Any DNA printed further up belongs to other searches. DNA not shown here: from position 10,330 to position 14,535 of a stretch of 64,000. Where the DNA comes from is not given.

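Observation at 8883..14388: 1302-aa molybdopterin oxidoreductase - unknown domain - Nfu fusion, preceded by a P-loop/DRTGG protein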

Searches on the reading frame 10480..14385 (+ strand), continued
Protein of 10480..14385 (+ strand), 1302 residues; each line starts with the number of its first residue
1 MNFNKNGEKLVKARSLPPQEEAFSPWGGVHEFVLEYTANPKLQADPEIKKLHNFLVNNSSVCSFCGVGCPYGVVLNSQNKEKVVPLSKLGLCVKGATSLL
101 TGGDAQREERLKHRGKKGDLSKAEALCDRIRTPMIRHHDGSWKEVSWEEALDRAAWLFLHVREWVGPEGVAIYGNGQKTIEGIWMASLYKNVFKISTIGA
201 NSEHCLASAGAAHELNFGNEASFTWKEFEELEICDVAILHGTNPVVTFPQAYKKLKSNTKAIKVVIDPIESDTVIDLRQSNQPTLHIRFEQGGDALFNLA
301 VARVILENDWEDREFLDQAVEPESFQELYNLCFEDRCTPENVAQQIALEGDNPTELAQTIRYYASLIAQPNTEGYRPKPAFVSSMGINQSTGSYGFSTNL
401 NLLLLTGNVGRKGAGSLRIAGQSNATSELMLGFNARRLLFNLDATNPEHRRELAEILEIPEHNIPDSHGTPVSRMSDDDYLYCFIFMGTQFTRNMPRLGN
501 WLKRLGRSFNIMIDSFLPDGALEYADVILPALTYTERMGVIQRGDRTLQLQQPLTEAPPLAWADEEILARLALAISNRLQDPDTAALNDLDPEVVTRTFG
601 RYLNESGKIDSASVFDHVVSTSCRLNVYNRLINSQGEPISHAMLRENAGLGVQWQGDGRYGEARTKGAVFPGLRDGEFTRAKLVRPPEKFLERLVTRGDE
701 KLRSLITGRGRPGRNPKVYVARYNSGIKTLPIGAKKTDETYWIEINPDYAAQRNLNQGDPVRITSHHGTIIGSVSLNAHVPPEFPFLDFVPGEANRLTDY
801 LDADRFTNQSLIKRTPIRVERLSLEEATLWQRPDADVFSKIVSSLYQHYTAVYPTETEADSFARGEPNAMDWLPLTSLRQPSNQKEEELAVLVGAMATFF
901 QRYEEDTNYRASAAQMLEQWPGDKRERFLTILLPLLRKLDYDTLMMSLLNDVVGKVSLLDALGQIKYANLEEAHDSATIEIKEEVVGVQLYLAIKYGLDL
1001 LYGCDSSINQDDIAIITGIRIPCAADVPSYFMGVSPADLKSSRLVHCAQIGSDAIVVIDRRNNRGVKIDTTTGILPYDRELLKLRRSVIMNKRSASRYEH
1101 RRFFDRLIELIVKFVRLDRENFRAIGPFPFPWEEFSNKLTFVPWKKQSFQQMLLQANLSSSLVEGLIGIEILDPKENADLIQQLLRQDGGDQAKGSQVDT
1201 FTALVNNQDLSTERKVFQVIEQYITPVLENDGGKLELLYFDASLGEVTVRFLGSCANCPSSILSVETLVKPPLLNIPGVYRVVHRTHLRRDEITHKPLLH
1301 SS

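Call 54: search_protein_families(library=pfam, proteins=[L016:13954-14391:-, L031:9441-9878:+, L007:9356-9784:+, L028:14823-15284:+, L026:7755-8207:-, L042:9305-9721:-, L038:14161-14661:+, L019:15106-15615:+, L037:9448-9789:+, L039:14773-15309:+], max_evalue=0.0001)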
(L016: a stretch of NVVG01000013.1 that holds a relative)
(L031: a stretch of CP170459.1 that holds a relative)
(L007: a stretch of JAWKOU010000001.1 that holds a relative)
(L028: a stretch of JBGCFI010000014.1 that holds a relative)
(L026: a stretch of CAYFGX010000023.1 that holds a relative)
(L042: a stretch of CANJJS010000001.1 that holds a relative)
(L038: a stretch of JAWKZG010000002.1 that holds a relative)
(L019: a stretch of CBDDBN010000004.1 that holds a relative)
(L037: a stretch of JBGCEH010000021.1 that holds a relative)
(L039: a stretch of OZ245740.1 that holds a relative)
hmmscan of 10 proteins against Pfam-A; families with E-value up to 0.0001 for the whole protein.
L016:13954-14391:- (146 aa): 0 families

L031:9441-9878:+ (146 aa): 0 families

L007:9356-9784:+ (143 aa): 1 family
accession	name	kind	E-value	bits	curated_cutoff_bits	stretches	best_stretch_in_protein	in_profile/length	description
PF00042.28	Globin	-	4.1e-17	63.2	22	1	27-129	3-117/117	Globin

L028:14823-15284:+ (154 aa): 0 families

L026:7755-8207:- (151 aa): 1 family
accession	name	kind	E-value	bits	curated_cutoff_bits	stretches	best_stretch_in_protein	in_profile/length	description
PF03364.25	Polyketide_cyc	-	9.8e-06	26.3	23.4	1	11-135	2-121/126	Polyketide cyclase / dehydrase and lipid transport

L042:9305-9721:- (139 aa): 0 families

L038:14161-14661:+ (167 aa): 1 family
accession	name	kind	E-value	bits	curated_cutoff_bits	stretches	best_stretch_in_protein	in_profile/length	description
PF05618.17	Zn_protease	-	5.9e-34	117.4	27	1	18-151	1-134/138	Putative ATP-dependent zinc protease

L019:15106-15615:+ (170 aa): 0 families

L037:9448-9789:+ (114 aa): 0 families

L039:14773-15309:+ (179 aa): 2 families
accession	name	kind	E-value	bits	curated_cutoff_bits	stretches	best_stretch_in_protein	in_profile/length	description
PF00440.29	TetR_N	-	2.5e-11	43.6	24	1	8-53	1-46/47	Bacterial regulatory proteins, tetR family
PF21993.1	TetR_C_13_2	-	1.7e-05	25.4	27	1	77-172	7-102/103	Transcriptional regulator LmrA/YxaF-like, C-terminal domain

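Call 61: list_cluster_members(proteins=[P0001, P0007, P0106])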
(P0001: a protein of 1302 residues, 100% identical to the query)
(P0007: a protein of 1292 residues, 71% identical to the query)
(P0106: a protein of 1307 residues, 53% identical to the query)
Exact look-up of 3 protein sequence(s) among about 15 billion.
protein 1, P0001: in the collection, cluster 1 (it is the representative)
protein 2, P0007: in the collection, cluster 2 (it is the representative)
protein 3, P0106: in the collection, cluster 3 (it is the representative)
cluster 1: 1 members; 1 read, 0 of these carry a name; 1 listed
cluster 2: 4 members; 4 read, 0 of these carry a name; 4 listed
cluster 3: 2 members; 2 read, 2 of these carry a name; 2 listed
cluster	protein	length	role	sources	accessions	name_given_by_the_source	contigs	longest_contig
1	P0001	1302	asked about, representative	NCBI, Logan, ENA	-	-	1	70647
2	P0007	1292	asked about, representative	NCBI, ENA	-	-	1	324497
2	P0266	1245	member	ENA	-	-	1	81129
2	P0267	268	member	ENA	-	-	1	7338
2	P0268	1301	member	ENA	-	-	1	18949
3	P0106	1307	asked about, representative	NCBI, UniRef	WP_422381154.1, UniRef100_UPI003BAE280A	molybdopterin-dependent oxidoreductase [Marinicellulosiphila megalodicopiae] | molybdopterin-dependent oxidoreductase n=1 Tax=Marinicellulosiphila megalodicopiae ...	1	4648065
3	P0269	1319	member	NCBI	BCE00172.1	assimilatory nitrate reductase catalytic subunit [Marinicellulosiphila megalodicopiae]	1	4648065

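Call 75: predict_structure(alignment_id=A5)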
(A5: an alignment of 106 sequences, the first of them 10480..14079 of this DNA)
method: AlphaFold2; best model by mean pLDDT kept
length: 1200 residues; sequences in the alignment: 106
mean_pLDDT: 89.7   pTM: 0.90
mean pLDDT of the five models: 89.7, 89.2, 88.1, 87.1, 87.1
residues with pLDDT >= 90: 858; 70-90: 262; 50-70: 48; < 50: 32
segments of 3 or more residues with pLDDT < 50: 1-13, 119-124, 1190-1200
pLDDT, mean of each block of 10 residues (from residue 1): 39 73 96 95 96 93 82 94 91 79 84 65 60 86 93 97 95 90 97 95 79 89 87 96 87 94 96 95 95 93 98 97 98 97 93 97 98 96 77 92 96 85 79 93 96 98 96 90 89 80 91 88 91 93 91 92 97 98 96 98 95 98 96 97 95 93 94 94 93 68 78 89 67 63 95 95 89 96 88 81 74 83 97 97 98 95 93 89 94 97 95 94 93 94 94 95 94 79 84 97 95 94 87 80 89 96 97 87 91 92 94 94 96 93 90 92 95 94 77 38
secondary structure, 60 per line:
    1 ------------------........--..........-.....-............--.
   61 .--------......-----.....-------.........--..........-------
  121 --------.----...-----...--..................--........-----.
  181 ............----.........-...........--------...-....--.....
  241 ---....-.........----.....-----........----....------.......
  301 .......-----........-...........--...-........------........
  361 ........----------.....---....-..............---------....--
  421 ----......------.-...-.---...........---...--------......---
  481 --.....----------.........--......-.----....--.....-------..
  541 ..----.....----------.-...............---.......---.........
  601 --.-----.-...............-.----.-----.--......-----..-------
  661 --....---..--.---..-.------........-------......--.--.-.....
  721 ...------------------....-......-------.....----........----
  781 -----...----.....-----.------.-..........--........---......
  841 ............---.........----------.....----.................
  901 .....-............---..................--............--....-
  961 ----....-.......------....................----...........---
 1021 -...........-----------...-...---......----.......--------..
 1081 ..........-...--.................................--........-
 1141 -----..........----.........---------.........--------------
elements in order (helices of 4 or more, strands of 3 or more residues): H20-26 H29-38 H40-44 H46-57 E70-75 E81-85 H93-101 H104-113 E134-136 E142-144 H147-164 E170-174 H180-192 E197-200 H201-205 H207-217 H230-233 E236-240 H244-247 H249-257 E262-266 H272-279 E284-287 H294-307 H313-319 H322-332 H339-346 H353-368 E379-383 H387-390 H392-405 E415-418 H425-430 H447-457 H472-477 E483-487 H498-506 E509-514 H521-524 E527-531 E539-542 E547-551 H564-578 H582-588 H592-600 H611-625 H641-646 H663-666 H688-695 E703-708 H716-723 E742-745 H747-752 E760-764 E769-776 E786-788 H793-797 E815-821 H824-831 H835-852 H856-864 H875-879 H884-905 H907-918 H922-939 H942-953 E956-959 E965-968 H970-976 H983-1002 E1007-1009 E1013-1017 H1022-1032 E1044-1046 E1054-1059 E1064-1070 H1079-1090 H1097-1121 E1122-1129 H1132-1139 H1146-1155 H1160-1168 H1178-1186

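Call 84: search_protein_families(library=ncbifam, proteins=[L027:5447-6568:-, L007:9356-9784:+, L008:14906-15154:-, L030:13857-14099:+], max_evalue=0.001)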
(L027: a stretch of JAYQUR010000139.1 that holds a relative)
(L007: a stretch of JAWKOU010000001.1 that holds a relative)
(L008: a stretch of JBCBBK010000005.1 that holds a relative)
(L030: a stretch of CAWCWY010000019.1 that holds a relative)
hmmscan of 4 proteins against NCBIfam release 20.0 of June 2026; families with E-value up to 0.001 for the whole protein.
L027:5447-6568:- (374 aa): 1 family
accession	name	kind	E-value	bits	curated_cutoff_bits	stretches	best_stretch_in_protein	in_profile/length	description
NF009805.0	PRK13289.1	equivalog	2e-23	83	432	1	242-370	5-136/399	NO-inducible flavohemoprotein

L007:9356-9784:+ (143 aa): 1 family
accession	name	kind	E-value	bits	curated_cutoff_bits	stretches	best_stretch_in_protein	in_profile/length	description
NF009805.0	PRK13289.1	equivalog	5.9e-22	78.1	432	1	3-134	4-138/399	NO-inducible flavohemoprotein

L008:14906-15154:- (83 aa): 0 families

L030:13857-14099:+ (81 aa): 0 families

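Call 101: find_related_loci(query=A1, collection=metagenome_contigs, flank=6000)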
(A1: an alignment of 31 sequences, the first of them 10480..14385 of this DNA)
Query A1 (1302 aa) in metagenome_contigs; peptide patterns used: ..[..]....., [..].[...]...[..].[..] (x = any residue, [..] = any of these).
600 stretches matched a pattern (row limit reached: there are more); 429 encode a relative of the query (tblastn E <= 1e-3); the best 80 are kept; 80 distinct loci.
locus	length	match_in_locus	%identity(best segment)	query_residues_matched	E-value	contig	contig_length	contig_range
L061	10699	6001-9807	71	1-1278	0e+0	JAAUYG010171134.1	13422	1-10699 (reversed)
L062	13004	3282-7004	55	39-1293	0e+0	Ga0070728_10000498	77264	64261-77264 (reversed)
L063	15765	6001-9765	56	31-1299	0e+0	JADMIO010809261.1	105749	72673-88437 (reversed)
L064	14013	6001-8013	25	60-808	1e-44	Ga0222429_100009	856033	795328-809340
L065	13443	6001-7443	27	60-572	3e-40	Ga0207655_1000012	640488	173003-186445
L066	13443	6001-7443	27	60-572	2e-40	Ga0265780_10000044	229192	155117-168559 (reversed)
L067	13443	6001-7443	28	60-572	4e-40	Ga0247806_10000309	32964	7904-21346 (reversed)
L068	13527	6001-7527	27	47-572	5e-40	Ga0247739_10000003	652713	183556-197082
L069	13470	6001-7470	27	54-572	1e-39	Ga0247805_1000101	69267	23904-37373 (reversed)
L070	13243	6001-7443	27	60-572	6e-40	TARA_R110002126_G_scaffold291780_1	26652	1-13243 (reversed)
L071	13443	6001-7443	27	60-572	2e-39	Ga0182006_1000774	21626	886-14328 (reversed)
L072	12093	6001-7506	26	49-579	2e-39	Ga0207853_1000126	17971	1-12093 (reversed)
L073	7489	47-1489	27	60-572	3e-39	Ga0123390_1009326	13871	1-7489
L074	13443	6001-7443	27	60-572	2e-39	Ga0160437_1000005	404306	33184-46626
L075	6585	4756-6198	27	60-572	3e-39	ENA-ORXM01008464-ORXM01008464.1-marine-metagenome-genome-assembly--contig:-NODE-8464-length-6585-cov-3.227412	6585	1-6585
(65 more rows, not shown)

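Call 104: search_protein_families(library=pfam, proteins=[L065:5980-9495:+, L064:5974-9480:+], max_evalue=0.001)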
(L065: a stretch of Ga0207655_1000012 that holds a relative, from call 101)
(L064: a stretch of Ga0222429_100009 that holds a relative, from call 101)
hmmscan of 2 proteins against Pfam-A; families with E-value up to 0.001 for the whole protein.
L065:5980-9495:+ (1172 aa): 9 families
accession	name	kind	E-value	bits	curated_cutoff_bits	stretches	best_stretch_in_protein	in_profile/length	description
PF00384.28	Molybdopterin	-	3.9e-72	243.6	24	1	61-489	1-352/353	Molybdopterin oxidoreductase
PF07992.20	Pyr_redox_2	-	1.5e-46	159.6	26.1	1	706-1004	2-290/291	Pyridine nucleotide-disulphide oxidoreductase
PF01568.27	Molydop_binding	-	1.3e-32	112.5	26.8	1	582-693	1-109/110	Molydopterin dinucleotide binding domain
PF18267.7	Rubredoxin_C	-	3.9e-22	78.4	25.9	1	1026-1097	2-70/70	Rubredoxin NAD+ reductase C-terminal domain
PF04879.21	Molybdop_Fe4S4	-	6.6e-17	61.7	22.7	1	5-56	3-54/55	Molybdopterin oxidoreductase Fe4S4 domain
PF00070.33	Pyr_redox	-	5.2e-14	53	22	1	854-925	1-71/82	Pyridine nucleotide-disulphide oxidoreductase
PF04324.20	Fer2_BFD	-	2.4e-11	44.3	26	1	1120-1168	1-49/50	BFD-like [2Fe-2S] binding domain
PF13738.12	Pyr_redox_3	-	1.1e-06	28.6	30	1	770-964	93-281/305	Pyridine nucleotide-disulphide oxidoreductase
PF01488.26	Shikimate_DH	-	0.00041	20.9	24.3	0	851-896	11-54/138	Shikimate / quinate 5-dehydrogenase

L064:5974-9480:+ (1169 aa): 10 families
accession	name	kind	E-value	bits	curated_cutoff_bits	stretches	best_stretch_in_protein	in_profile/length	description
PF00384.28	Molybdopterin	-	5.4e-69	233.3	24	1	63-491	1-352/353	Molybdopterin oxidoreductase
PF07992.20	Pyr_redox_2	-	4.8e-49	167.8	26.1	1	708-985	2-278/291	Pyridine nucleotide-disulphide oxidoreductase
PF01568.27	Molydop_binding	-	1.7e-33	115.4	26.8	1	584-693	1-107/110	Molydopterin dinucleotide binding domain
PF18267.7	Rubredoxin_C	-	1.3e-21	76.7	25.9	1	1019-1091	2-70/70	Rubredoxin NAD+ reductase C-terminal domain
PF00070.33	Pyr_redox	-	4.4e-19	69.2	22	1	849-926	1-79/82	Pyridine nucleotide-disulphide oxidoreductase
PF04879.21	Molybdop_Fe4S4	-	3.9e-14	52.8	22.7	1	7-59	3-55/55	Molybdopterin oxidoreductase Fe4S4 domain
PF04324.20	Fer2_BFD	-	9.2e-14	52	26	1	1115-1164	1-50/50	BFD-like [2Fe-2S] binding domain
PF13738.12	Pyr_redox_3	-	1.1e-07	31.8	30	1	838-978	155-305/305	Pyridine nucleotide-disulphide oxidoreductase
PF13434.12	Lys_Orn_oxgnase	-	4e-05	23.3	21.3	1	795-883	139-226/339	L-lysine 6-monooxygenase/L-ornithine 5-monooxygenase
PF13241.12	NAD_binding_7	-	0.0006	20.8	22.1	0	847-965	7-91/104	Putative NAD(P)-binding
